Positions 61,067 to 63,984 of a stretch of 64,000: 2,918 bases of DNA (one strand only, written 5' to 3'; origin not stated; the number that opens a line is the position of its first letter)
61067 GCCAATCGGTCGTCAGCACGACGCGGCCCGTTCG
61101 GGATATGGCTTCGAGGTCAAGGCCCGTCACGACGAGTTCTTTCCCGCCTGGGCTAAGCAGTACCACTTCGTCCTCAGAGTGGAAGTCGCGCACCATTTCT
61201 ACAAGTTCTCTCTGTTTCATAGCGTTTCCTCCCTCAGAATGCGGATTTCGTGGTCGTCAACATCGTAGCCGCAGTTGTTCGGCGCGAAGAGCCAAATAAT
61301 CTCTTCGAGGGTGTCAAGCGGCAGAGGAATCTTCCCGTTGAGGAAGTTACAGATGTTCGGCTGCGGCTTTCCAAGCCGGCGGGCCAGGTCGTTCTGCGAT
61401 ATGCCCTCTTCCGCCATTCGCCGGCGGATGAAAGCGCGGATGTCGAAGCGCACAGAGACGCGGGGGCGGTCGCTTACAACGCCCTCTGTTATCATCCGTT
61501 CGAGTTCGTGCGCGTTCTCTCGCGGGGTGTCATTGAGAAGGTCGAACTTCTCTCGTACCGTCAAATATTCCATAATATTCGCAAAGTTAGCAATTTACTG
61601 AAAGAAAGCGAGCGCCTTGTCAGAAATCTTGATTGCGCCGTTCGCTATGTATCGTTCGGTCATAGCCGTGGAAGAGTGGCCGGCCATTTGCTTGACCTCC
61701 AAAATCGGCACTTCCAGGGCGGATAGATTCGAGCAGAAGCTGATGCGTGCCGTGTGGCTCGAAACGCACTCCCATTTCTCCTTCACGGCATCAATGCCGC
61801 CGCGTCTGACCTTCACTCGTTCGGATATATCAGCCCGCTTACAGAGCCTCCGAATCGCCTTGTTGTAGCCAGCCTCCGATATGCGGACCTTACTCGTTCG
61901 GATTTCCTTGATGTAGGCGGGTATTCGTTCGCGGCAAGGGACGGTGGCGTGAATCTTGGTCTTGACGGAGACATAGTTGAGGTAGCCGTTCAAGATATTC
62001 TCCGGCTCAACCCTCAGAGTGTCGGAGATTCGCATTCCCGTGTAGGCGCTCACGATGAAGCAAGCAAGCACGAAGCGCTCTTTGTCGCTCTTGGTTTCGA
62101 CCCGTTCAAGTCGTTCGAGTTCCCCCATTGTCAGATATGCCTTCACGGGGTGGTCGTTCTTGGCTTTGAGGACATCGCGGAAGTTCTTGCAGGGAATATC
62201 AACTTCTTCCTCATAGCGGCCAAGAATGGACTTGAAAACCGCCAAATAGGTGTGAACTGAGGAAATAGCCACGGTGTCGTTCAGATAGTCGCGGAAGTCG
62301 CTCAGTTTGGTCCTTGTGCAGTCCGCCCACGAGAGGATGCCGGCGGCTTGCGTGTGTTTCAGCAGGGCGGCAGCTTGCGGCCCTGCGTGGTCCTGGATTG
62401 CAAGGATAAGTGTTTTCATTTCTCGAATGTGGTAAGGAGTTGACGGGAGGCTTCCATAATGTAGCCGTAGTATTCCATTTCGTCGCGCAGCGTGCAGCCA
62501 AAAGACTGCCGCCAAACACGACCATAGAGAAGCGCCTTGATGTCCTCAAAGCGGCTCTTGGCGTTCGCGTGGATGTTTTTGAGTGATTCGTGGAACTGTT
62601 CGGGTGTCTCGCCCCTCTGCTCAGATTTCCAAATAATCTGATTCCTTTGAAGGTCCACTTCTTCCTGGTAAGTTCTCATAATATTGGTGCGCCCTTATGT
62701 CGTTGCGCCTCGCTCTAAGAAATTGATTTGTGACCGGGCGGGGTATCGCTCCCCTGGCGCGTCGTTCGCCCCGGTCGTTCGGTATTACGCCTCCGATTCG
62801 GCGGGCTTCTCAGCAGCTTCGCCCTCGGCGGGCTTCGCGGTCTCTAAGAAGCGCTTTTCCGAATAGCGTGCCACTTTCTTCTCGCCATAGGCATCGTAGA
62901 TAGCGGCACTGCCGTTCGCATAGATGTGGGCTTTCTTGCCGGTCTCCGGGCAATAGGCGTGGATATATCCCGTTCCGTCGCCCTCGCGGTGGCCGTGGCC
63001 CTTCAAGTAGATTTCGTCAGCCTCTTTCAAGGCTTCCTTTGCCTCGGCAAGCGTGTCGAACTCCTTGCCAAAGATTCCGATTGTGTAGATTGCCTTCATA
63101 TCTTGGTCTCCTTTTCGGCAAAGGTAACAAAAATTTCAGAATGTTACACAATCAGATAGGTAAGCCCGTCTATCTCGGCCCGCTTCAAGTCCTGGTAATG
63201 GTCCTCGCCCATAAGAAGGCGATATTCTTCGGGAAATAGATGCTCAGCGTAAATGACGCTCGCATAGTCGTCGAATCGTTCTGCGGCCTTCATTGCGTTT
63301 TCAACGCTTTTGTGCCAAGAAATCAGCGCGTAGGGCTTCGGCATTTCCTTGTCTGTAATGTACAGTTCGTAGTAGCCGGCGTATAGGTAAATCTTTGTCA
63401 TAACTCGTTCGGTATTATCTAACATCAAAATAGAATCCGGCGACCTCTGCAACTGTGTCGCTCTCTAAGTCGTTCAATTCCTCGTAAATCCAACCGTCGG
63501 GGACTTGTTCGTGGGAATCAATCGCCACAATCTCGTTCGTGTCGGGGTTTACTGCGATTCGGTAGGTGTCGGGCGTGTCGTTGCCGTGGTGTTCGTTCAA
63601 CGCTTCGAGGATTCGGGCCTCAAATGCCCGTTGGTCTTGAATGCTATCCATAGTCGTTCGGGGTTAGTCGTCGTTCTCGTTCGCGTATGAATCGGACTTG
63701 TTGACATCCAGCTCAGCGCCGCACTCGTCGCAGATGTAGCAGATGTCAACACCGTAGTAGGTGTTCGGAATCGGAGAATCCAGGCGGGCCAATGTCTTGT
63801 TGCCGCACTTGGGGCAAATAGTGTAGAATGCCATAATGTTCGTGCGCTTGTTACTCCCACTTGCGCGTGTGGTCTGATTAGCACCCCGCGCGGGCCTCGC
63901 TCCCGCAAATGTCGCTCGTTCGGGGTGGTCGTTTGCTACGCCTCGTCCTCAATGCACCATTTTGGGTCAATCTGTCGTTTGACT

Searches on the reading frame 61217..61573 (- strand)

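Call 35: search_protein_families(library=pfam, max_evalue=0.01, proteins=[window:61217-61573:-])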
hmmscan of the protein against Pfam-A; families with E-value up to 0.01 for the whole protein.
window:61217-61573:- (118 aa): 4 families
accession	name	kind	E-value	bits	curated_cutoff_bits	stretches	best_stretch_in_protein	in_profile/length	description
PF13443.12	HTH_26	-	6.2e-06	26.8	22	1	49-92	2-46/63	Cro/C1-type HTH DNA-binding domain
PF01381.28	HTH_3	-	2.5e-05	24.7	23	1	49-92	1-44/55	Helix-turn-helix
PF13560.12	HTH_31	-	0.00012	22.8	27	1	47-92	4-50/64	Helix-turn-helix domain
PF13744.12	HTH_37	-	0.0002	21.5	27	1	39-82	13-56/80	Helix-turn-helix domain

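Call 73: search_protein_families(library=phrogs, max_evalue=0.001, proteins=[window:61217-61573:-])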
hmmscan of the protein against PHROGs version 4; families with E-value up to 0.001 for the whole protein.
window:61217-61573:- (118 aa): 7 families
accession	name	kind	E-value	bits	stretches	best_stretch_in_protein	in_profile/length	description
phrog_2339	-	DNA, RNA and nucleotide metabolism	5.7e-07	30.5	1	36-93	17-75/98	HTH DNA binding protein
phrog_4583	-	transcription regulation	1.5e-06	29.1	1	44-89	10-55/81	transcriptional repressor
phrog_1373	-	transcription regulation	5.7e-06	27.4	1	43-92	62-111/166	transcriptional regulator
phrog_8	-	transcription regulation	6.9e-06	26.7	1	45-92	77-124/346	transcriptional regulator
phrog_3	-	transcription regulation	9e-06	26.7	1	41-96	85-137/430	transcriptional repressor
phrog_4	-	transcription regulation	2e-05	24.8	1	45-92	137-180/400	transcriptional repressor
phrog_1468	-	transcription regulation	0.00079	20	0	46-81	9-44/67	transcriptional repressor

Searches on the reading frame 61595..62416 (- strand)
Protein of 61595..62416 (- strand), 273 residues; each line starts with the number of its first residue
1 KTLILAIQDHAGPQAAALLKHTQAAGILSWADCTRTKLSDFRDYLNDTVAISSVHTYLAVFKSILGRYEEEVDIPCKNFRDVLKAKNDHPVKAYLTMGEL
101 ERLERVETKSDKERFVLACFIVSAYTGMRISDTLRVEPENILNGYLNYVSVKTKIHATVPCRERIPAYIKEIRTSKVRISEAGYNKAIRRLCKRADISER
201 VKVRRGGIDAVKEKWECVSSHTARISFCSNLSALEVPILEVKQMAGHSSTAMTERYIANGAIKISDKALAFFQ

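Call 35: search_protein_families(library=pfam, max_evalue=0.01, proteins=[window:61595-62416:-])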
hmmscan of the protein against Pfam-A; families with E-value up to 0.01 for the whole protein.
window:61595-62416:- (273 aa): 1 family
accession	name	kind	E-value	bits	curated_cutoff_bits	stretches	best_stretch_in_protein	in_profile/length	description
PF00589.27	Phage_integrase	-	3.4e-13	50.2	27.1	1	114-259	21-168/172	Phage integrase family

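Call 97: search_protein_families(library=ncbifam, max_evalue=0.001, proteins=[window:61595-62416:-])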
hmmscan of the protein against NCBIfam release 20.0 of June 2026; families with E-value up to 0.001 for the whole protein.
window:61595-62416:- (273 aa): 5 families
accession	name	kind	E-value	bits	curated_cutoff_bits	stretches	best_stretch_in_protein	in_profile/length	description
NF040815.2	recomb_XerA_Arch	equivalog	2.8e-08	33.7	220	1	32-258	37-253/263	site-specific tyrosine recombinase/integron integrase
TIGR02224.1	recomb_XerC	equivalog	2.2e-07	30.5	335.15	1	25-257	36-275/295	tyrosine recombinase XerC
TIGR02225.1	recomb_XerD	equivalog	3.4e-05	23.3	329.6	1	29-257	37-272/290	site-specific tyrosine recombinase XerD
NF001399.0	PRK00283.1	subfamily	6.7e-05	22.3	279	1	19-256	38-280/300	tyrosine recombinase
TIGR02249.1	integrase_gron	subfamily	0.00012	21.5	265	0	53-137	60-139/315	integron integrase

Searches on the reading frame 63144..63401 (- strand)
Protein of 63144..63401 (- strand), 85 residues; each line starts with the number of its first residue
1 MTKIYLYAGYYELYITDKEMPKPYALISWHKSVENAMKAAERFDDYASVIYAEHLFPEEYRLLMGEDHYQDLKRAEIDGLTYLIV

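Call 35: search_protein_families(library=pfam, max_evalue=0.01, proteins=[window:63144-63401:-])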
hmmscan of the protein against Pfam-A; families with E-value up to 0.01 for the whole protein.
window:63144-63401:- (85 aa): 1 family
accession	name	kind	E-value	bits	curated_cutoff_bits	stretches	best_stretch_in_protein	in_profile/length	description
PF16362.10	YaiA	-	0.00021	21.8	30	1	18-45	32-59/63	YaiA protein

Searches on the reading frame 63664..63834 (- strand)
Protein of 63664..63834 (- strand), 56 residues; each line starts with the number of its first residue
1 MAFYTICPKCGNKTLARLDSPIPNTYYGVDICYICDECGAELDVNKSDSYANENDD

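Call 35: search_protein_families(library=pfam, max_evalue=0.01, proteins=[window:63664-63834:-])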
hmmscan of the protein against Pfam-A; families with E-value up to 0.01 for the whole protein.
window:63664-63834:- (56 aa): 12 families
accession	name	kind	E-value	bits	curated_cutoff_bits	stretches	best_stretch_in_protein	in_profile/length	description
PF21344.3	Zn_ribbon_LysW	-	0.00035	20.6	27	1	35-48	24-37/46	Alpha-aminoadipate carrier protein LysW-like, globular domain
PF09723.15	Zn_ribbon_8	-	0.00037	20.9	34.4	0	5-18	27-40/41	Zinc ribbon domain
PF13248.11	Zn_ribbon_3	-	0.00087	19.1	27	0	5-13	3-11/26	zinc-ribbon domain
PF01396.24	Zn_ribbon_Top1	-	0.0012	19.1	32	0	6-13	3-10/39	Topoisomerase DNA binding C4 zinc finger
PF13240.11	Zn_Ribbon_1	-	0.0014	18.8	25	0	7-13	2-8/23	zinc-ribbon domain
PF24460.1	DUF7575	-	0.0025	17.6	28.5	0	35-44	6-15/28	Domain of unknown function (DUF7575)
PF14354.12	Lar_restr_allev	-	0.0032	18.1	28.6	1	7-55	6-48/58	Restriction alleviation protein Lar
PF08792.16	A2L_zn_ribbon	-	0.0037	17.3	22.9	0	33-50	4-21/33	A2L zinc ribbon domain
PF08772.16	Zn_ribbon_NOB1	-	0.0056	17.2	24.9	0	7-19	26-38/72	Nin one binding (NOB1) Zn-ribbon like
PF11781.13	Zn_ribbon_RRN7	-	0.0057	16.7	27.1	0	33-40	22-29/32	Zinc-finger of RNA-polymerase I-specific TFIIB, Rrn7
PF13005.12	zf-IS66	-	0.0069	17.2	27.3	0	5-17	2-13/46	zinc-finger binding domain of transposase IS66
PF14149.11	YhfH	-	0.0092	16.2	27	0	35-53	16-33/37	YhfH-like protein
